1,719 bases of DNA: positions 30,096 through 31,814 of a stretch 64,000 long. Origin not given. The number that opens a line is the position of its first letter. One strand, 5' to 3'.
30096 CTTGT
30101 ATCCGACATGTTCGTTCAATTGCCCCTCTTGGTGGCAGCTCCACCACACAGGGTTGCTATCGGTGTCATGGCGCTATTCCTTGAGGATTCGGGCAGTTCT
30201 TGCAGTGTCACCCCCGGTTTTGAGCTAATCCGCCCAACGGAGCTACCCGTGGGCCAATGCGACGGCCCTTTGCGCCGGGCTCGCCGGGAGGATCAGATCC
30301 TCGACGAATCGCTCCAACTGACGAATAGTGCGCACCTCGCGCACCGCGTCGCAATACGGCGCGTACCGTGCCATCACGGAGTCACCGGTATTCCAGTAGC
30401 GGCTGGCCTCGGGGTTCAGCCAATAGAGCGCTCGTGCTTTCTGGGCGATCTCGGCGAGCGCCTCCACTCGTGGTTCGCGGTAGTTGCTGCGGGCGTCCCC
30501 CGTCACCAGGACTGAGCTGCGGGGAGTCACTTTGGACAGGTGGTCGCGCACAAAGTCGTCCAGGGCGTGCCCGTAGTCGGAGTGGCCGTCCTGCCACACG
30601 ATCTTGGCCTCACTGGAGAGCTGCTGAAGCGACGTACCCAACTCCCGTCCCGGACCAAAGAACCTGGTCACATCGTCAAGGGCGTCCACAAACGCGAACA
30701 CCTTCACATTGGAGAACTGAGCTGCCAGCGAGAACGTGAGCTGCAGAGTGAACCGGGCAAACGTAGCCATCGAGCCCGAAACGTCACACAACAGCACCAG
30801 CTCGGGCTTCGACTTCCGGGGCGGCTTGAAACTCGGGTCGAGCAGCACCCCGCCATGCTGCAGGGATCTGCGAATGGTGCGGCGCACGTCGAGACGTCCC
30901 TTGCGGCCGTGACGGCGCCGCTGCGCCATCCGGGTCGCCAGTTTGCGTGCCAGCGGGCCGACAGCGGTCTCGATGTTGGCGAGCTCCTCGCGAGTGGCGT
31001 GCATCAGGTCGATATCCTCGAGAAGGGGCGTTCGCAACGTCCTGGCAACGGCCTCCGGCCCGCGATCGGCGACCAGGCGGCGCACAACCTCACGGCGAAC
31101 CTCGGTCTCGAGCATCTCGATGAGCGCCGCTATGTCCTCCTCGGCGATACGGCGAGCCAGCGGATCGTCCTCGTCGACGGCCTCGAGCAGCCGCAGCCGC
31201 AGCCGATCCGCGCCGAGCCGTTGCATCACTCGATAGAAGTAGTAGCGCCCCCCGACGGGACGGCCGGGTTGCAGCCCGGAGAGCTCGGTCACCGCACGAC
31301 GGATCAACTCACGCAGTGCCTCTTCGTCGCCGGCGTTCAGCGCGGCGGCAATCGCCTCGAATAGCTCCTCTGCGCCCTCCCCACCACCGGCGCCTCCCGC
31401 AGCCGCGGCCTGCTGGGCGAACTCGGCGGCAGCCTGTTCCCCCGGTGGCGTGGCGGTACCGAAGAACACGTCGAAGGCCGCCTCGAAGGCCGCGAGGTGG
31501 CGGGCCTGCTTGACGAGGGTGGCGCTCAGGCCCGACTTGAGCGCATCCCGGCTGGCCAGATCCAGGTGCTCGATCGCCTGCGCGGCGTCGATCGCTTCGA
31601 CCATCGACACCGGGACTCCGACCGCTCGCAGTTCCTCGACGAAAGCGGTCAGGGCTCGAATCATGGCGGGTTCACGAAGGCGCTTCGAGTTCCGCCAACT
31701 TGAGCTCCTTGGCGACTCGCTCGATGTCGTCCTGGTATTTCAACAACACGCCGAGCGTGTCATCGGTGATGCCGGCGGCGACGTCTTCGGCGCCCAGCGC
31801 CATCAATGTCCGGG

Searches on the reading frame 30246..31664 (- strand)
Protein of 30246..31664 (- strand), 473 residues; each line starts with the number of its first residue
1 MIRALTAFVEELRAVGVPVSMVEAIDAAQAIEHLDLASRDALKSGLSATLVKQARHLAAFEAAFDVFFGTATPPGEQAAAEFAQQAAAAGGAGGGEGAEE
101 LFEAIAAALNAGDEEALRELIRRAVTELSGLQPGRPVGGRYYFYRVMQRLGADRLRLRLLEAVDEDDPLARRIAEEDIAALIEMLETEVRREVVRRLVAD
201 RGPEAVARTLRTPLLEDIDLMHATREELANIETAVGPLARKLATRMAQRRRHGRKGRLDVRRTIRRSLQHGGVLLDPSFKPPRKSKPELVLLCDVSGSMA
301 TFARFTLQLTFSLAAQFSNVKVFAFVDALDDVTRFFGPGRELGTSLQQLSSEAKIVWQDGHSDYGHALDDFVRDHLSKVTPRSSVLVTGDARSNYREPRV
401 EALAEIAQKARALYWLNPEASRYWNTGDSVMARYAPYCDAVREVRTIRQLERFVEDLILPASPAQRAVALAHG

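Call 75: search_protein_families(library=pfam, proteins=[window:30246-31664:-], max_evalue=0.00001)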
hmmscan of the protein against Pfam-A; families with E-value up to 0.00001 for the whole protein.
window:30246-31664:- (473 aa): 1 family
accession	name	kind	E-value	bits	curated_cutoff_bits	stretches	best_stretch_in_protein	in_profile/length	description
PF05762.20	VWA_CoxE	-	1.4e-46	159.1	26.4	1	238-451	8-220/222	VWA domain containing CoxE-like protein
